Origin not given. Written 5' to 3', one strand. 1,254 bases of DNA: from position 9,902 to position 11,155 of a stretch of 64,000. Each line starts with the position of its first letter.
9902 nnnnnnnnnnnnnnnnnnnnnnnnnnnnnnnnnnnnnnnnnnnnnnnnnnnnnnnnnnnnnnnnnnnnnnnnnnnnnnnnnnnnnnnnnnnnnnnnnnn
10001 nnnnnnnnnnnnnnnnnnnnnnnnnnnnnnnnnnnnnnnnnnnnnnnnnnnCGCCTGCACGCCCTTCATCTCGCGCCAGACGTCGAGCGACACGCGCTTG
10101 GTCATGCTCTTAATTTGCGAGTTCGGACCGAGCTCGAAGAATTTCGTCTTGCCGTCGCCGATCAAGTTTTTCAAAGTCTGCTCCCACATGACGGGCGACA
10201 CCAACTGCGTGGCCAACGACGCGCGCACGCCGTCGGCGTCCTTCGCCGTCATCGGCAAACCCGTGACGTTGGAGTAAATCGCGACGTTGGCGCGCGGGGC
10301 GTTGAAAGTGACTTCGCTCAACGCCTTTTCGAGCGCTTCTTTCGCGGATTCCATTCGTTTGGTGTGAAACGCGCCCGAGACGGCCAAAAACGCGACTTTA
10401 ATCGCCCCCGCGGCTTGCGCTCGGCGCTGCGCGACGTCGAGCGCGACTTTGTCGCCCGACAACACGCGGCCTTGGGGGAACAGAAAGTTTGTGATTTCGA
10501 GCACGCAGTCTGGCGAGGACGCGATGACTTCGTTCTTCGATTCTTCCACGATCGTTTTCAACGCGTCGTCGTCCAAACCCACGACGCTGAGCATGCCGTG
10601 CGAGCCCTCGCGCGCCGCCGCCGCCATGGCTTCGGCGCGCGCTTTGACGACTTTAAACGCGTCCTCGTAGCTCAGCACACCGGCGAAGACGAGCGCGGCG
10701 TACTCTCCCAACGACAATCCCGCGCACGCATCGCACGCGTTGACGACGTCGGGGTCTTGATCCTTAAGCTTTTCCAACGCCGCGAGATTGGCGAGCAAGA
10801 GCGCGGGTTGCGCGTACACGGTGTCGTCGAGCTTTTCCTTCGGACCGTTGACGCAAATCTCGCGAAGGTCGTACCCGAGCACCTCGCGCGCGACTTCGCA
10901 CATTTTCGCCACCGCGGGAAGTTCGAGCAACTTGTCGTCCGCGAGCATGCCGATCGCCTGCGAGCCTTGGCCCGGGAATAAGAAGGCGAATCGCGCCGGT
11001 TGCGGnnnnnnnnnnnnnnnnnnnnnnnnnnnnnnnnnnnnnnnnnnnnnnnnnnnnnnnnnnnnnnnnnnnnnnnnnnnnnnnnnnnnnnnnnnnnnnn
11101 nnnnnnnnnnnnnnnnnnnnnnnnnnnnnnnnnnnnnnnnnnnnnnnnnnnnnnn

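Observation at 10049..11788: Ankyrin-repeat domain fused N-terminally to malonyl-CoA:ACP transacylase (FabD)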

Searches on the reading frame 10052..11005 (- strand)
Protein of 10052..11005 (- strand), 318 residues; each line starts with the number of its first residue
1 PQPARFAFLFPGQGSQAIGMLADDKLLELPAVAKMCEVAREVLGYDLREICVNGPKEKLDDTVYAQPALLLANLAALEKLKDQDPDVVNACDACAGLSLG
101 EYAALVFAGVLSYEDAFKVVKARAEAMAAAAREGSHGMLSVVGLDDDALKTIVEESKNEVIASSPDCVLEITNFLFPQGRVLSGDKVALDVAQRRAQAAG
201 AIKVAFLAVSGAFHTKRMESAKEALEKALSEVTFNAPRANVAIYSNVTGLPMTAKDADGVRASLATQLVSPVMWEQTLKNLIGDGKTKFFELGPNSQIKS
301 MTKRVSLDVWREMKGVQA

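Call 24: search_protein_representatives(protein=window:10052-11005:-)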
Query: 318 residues. Proteins with E-value up to 0.001 (for the whole library): 37078; up to 1e-10: 15523; up to 1e-30: 1913. The best 150 are listed.
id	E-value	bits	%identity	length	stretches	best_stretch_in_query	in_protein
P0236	6.3e-90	317.9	53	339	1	6-316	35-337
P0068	1.5e-84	300.2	53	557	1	6-317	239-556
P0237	2.5e-83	296.2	33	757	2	2-317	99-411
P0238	1.0e-75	271.2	46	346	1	6-316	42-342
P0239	1.2e-75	271.0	46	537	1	3-316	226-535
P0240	4.9e-75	269.0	47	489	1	6-313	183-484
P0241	5.0e-75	269.0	51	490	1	4-315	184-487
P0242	6.7e-74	265.3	31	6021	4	5-303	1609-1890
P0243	5.3e-73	262.3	46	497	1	6-311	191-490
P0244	1.1e-72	261.4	48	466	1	6-315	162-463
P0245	1.2e-72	261.2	54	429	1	23-287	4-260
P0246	1.1e-71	258.0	48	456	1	6-309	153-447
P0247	1.4e-71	257.7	54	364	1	6-315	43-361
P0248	1.3e-69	251.2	45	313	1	4-317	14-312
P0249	3.9e-69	249.6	48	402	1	7-317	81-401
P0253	4.2e-68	246.3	45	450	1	7-315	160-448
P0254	1.7e-67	244.2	42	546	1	6-315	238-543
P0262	2.0e-65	237.5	39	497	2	3-312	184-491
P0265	4.4e-65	236.3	44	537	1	3-316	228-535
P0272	4.0e-63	229.9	44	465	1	7-316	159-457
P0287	1.4e-59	218.3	42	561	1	6-313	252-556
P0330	8.3e-55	202.6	43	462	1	5-312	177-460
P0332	8.7e-55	202.6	41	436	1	6-311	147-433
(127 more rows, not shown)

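Call 27: search_protein_families(library=pfam, proteins=[P0239, P0243, P0253, P0254, P0262, P0265, P0330, P0332, P0272, P0287], max_evalue=0.01)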
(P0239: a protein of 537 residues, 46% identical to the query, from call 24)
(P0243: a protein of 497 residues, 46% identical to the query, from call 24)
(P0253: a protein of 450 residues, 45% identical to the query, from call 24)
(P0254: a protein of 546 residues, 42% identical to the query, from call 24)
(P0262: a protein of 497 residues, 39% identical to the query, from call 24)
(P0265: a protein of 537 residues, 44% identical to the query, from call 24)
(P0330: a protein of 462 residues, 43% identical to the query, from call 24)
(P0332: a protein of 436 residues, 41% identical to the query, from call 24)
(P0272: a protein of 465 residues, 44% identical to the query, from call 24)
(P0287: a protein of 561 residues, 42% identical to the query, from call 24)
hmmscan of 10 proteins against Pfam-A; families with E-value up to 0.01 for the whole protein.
P0239 (537 aa): 5 families
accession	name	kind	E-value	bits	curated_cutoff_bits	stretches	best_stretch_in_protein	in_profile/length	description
PF00698.26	Acyl_transf_1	-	5.6e-22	79.1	32.7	1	232-522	3-276/319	Acyl transferase domain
PF00023.36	Ank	-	2.2e-06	28.1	21.1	1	81-109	4-32/33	Ankyrin repeat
PF12796.13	Ank_2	-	7.3e-06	26.9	27.3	1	47-107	4-88/90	Ankyrin repeats (3 copies)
PF13637.12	Ank_4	-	9.6e-06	26.2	22.7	1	45-99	2-50/50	Ankyrin repeats (many copies)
PF13606.12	Ank_3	-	0.006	17.4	22.3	0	81-106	4-29/30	Ankyrin repeat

P0243 (497 aa): 5 families
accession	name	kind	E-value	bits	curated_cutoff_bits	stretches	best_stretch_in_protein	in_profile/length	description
PF00698.26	Acyl_transf_1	-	4.1e-20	72.9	32.7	1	194-482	3-276/319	Acyl transferase domain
PF12796.13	Ank_2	-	1.3e-09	38.9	27.3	1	84-158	12-79/90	Ankyrin repeats (3 copies)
PF00023.36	Ank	-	1.7e-06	28.5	21.1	0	103-123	2-21/33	Ankyrin repeat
PF13857.12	Ank_5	-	3.6e-05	24.5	27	1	100-145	13-56/56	Ankyrin repeats (many copies)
PF13606.12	Ank_3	-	0.0012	19.6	22.3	0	103-127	2-24/30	Ankyrin repeat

P0253 (450 aa): 6 families
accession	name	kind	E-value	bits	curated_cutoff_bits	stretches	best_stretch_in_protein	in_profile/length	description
PF00698.26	Acyl_transf_1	-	4.5e-25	89.2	32.7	1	162-425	3-261/319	Acyl transferase domain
PF12796.13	Ank_2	-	1.3e-11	45.3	27.3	1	8-96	3-87/90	Ankyrin repeats (3 copies)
PF00023.36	Ank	-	1.9e-09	37.7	21.1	1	68-98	1-31/33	Ankyrin repeat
PF13637.12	Ank_4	-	1.8e-08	34.9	22.7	1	42-89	3-50/50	Ankyrin repeats (many copies)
PF13857.12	Ank_5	-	3.8e-06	27.6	27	1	55-103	1-50/56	Ankyrin repeats (many copies)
PF13606.12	Ank_3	-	2.8e-05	24.5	22.3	0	68-95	1-28/30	Ankyrin repeat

P0254 (546 aa): 6 families
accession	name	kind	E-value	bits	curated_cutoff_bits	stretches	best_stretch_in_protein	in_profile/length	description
PF00698.26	Acyl_transf_1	-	8.2e-19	68.7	32.7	1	241-530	3-275/319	Acyl transferase domain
PF12796.13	Ank_2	-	1e-13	52.1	27.3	1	21-124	1-82/90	Ankyrin repeats (3 copies)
PF00023.36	Ank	-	3.3e-11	43.2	21.1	1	64-92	4-32/33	Ankyrin repeat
PF13606.12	Ank_3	-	1e-06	28.9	22.3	0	64-89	4-29/30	Ankyrin repeat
PF13637.12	Ank_4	-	5.8e-06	26.9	22.7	1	66-109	1-37/50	Ankyrin repeats (many copies)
PF13857.12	Ank_5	-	0.00094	20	27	0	63-109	17-56/56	Ankyrin repeats (many copies)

P0262 (497 aa): 6 families
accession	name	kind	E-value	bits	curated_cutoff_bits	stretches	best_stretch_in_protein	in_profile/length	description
PF00698.26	Acyl_transf_1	-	4.8e-20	72.7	32.7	1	190-462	3-258/319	Acyl transferase domain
PF12796.13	Ank_2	-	4.4e-19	69.3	27.3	2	47-134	2-82/90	Ankyrin repeats (3 copies)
PF13857.12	Ank_5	-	9.3e-11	42.3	27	2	96-150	1-53/56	Ankyrin repeats (many copies)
PF13606.12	Ank_3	-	1.4e-09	37.7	22.3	0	111-136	2-24/30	Ankyrin repeat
PF00023.36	Ank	-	1.9e-09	37.7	21.1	0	78-104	2-28/33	Ankyrin repeat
PF13637.12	Ank_4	-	5.2e-08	33.4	22.7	1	50-85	4-37/50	Ankyrin repeats (many copies)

P0265 (537 aa): 3 families
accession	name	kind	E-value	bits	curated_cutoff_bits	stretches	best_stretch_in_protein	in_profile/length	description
PF00698.26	Acyl_transf_1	-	3e-19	70.1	32.7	1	234-517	3-271/319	Acyl transferase domain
PF12796.13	Ank_2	-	1.3e-05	26.1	27.3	1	87-170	2-79/90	Ankyrin repeats (3 copies)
PF13637.12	Ank_4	-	0.00044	20.9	22.7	0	120-158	4-37/50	Ankyrin repeats (many copies)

P0330 (462 aa): 5 families
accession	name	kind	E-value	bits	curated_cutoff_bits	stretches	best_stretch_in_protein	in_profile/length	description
PF00698.26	Acyl_transf_1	-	3.1e-20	73.3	32.7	1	181-399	3-224/319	Acyl transferase domain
PF12796.13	Ank_2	-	6.2e-07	30.3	27.3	1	21-95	22-89/90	Ankyrin repeats (3 copies)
PF13637.12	Ank_4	-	1.3e-06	29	22.7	1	32-69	1-37/50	Ankyrin repeats (many copies)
PF13857.12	Ank_5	-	0.0034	18.2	27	0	19-67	7-54/56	Ankyrin repeats (many copies)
PF13606.12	Ank_3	-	0.0097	16.8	22.3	0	28-56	2-29/30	Ankyrin repeat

P0332 (436 aa): 4 families
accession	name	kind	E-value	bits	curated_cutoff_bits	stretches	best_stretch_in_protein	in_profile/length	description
PF00698.26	Acyl_transf_1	-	4.2e-22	79.4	32.7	1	149-408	2-259/319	Acyl transferase domain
PF12796.13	Ank_2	-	9.2e-06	26.6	27.3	1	30-99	30-90/90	Ankyrin repeats (3 copies)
PF13637.12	Ank_4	-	6.5e-05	23.6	22.7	1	33-72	1-39/50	Ankyrin repeats (many copies)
PF00023.36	Ank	-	0.0004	21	21.1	0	63-100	2-33/33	Ankyrin repeat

P0272 (465 aa): 5 families
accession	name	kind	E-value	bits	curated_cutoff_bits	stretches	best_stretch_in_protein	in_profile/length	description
PF00698.26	Acyl_transf_1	-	5.2e-24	85.7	32.7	1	162-440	4-272/319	Acyl transferase domain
PF00023.36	Ank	-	1e-05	26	21.1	1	24-60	1-32/33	Ankyrin repeat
PF13606.12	Ank_3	-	0.0004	21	22.3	1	25-57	2-29/30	Ankyrin repeat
PF12796.13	Ank_2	-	0.0014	19.6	27.3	1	12-57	17-56/90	Ankyrin repeats (3 copies)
PF13637.12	Ank_4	-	0.0021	18.8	22.7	0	15-38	20-43/50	Ankyrin repeats (many copies)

P0287 (561 aa): 6 families
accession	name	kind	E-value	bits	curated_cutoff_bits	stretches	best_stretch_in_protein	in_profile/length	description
PF00698.26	Acyl_transf_1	-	5.9e-24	85.6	32.7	1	255-547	3-277/319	Acyl transferase domain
PF13637.12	Ank_4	-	2.6e-11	43.9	22.7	2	157-195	1-39/50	Ankyrin repeats (many copies)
PF13857.12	Ank_5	-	2.3e-10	41.1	27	1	148-193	5-56/56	Ankyrin repeats (many copies)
PF12796.13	Ank_2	-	1.3e-09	38.9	27.3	1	126-196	3-70/90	Ankyrin repeats (3 copies)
PF00023.36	Ank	-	1.3e-07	31.9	21.1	1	153-184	2-33/33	Ankyrin repeat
PF13606.12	Ank_3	-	5.2e-05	23.7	22.3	1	153-180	2-29/30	Ankyrin repeat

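Call 28: list_cluster_members(proteins=[P0239, P0243, P0253, P0254, P0262, P0265, P0330, P0332, P0272, P0238])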
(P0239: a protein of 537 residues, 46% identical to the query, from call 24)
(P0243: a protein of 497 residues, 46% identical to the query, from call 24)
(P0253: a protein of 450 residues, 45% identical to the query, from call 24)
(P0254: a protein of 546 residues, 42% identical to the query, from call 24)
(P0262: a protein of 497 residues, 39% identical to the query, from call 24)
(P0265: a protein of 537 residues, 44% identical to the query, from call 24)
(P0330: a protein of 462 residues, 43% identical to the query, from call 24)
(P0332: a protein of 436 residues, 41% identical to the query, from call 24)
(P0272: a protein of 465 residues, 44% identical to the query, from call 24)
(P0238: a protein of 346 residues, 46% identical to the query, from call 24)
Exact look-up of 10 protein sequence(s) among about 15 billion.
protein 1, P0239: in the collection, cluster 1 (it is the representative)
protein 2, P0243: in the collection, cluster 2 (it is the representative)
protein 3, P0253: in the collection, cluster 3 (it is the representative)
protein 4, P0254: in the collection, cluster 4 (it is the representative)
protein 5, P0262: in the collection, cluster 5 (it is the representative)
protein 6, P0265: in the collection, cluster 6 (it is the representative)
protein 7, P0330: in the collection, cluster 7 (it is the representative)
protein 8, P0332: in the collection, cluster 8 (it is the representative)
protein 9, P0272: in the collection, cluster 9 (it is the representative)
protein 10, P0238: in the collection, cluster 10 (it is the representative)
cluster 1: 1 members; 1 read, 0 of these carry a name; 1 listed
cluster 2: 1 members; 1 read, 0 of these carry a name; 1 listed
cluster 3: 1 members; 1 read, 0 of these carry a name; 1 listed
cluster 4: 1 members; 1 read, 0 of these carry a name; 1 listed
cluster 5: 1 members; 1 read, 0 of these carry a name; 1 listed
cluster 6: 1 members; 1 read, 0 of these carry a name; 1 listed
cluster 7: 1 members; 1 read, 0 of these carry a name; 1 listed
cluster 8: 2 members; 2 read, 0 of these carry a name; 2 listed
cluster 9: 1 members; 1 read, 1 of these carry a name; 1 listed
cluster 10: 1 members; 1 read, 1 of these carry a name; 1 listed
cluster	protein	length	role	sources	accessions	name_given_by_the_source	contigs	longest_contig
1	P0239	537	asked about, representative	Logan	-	-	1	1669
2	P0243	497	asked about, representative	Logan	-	-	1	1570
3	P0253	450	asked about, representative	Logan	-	-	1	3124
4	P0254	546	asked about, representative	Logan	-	-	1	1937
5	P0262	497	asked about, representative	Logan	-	-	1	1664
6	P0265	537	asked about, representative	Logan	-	-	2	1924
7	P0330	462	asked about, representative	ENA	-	-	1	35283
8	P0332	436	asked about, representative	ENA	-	-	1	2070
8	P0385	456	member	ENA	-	-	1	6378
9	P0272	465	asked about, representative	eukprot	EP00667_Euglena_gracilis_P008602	EG_transcript_8716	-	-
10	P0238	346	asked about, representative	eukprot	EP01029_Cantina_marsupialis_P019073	TRINITY_DN4435_c0_g1_i1.p1 TRINITY_DN4435_c0_g1~~TRINITY_DN4435_c0_g1_i1.p1 ORF ...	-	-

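Call 41: search_solved_structures(query=window:10052-11005:-, max_evalue=1e-30, show_alignments=3)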
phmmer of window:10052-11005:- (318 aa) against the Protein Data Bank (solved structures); distinct sequences matched with E-value up to 1e-30: 21.
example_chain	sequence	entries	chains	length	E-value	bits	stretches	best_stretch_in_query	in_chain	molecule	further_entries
2c2n_A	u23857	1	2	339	1.5e-62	214.8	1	8-316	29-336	MALONYL COA-ACYL CARRIER PROTEIN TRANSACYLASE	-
8csp_8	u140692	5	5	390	9.7e-62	212.2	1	7-316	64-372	Malonyl-CoA-acyl carrier protein transacylase, mitochondrial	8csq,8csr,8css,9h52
1mla_A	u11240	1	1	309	1.5e-46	162.3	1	5-305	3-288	MALONYL-COENZYME A ACYL CARRIER PROTEIN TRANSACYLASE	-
2g1h_A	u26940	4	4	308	1.8e-46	162.1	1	5-305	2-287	Malonyl CoA-acyl carrier protein transacylase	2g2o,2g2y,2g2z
3h0p_A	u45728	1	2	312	2.6e-46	161.5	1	5-305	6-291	S-malonyltransferase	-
6u0j_A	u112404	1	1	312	5.1e-46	160.6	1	4-305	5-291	Malonyl CoA-acyl carrier protein transacylase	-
3hjv_A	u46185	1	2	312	6.8e-45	156.9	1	4-306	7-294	Malonyl Coa-acyl carrier protein transacylase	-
6smd_B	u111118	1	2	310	1.8e-42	149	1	5-305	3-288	Malonyl CoA-acyl carrier protein transacylase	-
3tqe_A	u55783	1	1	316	1.6e-41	145.8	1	3-306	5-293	Malonyl-CoA-[acyl-carrier-protein] transacylase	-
3ezo_A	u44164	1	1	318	3.4e-41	144.8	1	5-306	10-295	Malonyl CoA-acyl carrier protein transacylase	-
3rgi_A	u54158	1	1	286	1.4e-39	139.5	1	7-299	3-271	DisD protein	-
6apk_A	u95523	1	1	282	1.4e-39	139.4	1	7-298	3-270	DisD protein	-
3sbm_A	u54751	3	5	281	1.5e-39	139.4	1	7-298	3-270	DisD protein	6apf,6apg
5zk4_A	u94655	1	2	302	6.3e-39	137.3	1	7-299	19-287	DisD protein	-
3ptw_A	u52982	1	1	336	7.8e-39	137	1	4-309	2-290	Malonyl CoA-acyl carrier protein transacylase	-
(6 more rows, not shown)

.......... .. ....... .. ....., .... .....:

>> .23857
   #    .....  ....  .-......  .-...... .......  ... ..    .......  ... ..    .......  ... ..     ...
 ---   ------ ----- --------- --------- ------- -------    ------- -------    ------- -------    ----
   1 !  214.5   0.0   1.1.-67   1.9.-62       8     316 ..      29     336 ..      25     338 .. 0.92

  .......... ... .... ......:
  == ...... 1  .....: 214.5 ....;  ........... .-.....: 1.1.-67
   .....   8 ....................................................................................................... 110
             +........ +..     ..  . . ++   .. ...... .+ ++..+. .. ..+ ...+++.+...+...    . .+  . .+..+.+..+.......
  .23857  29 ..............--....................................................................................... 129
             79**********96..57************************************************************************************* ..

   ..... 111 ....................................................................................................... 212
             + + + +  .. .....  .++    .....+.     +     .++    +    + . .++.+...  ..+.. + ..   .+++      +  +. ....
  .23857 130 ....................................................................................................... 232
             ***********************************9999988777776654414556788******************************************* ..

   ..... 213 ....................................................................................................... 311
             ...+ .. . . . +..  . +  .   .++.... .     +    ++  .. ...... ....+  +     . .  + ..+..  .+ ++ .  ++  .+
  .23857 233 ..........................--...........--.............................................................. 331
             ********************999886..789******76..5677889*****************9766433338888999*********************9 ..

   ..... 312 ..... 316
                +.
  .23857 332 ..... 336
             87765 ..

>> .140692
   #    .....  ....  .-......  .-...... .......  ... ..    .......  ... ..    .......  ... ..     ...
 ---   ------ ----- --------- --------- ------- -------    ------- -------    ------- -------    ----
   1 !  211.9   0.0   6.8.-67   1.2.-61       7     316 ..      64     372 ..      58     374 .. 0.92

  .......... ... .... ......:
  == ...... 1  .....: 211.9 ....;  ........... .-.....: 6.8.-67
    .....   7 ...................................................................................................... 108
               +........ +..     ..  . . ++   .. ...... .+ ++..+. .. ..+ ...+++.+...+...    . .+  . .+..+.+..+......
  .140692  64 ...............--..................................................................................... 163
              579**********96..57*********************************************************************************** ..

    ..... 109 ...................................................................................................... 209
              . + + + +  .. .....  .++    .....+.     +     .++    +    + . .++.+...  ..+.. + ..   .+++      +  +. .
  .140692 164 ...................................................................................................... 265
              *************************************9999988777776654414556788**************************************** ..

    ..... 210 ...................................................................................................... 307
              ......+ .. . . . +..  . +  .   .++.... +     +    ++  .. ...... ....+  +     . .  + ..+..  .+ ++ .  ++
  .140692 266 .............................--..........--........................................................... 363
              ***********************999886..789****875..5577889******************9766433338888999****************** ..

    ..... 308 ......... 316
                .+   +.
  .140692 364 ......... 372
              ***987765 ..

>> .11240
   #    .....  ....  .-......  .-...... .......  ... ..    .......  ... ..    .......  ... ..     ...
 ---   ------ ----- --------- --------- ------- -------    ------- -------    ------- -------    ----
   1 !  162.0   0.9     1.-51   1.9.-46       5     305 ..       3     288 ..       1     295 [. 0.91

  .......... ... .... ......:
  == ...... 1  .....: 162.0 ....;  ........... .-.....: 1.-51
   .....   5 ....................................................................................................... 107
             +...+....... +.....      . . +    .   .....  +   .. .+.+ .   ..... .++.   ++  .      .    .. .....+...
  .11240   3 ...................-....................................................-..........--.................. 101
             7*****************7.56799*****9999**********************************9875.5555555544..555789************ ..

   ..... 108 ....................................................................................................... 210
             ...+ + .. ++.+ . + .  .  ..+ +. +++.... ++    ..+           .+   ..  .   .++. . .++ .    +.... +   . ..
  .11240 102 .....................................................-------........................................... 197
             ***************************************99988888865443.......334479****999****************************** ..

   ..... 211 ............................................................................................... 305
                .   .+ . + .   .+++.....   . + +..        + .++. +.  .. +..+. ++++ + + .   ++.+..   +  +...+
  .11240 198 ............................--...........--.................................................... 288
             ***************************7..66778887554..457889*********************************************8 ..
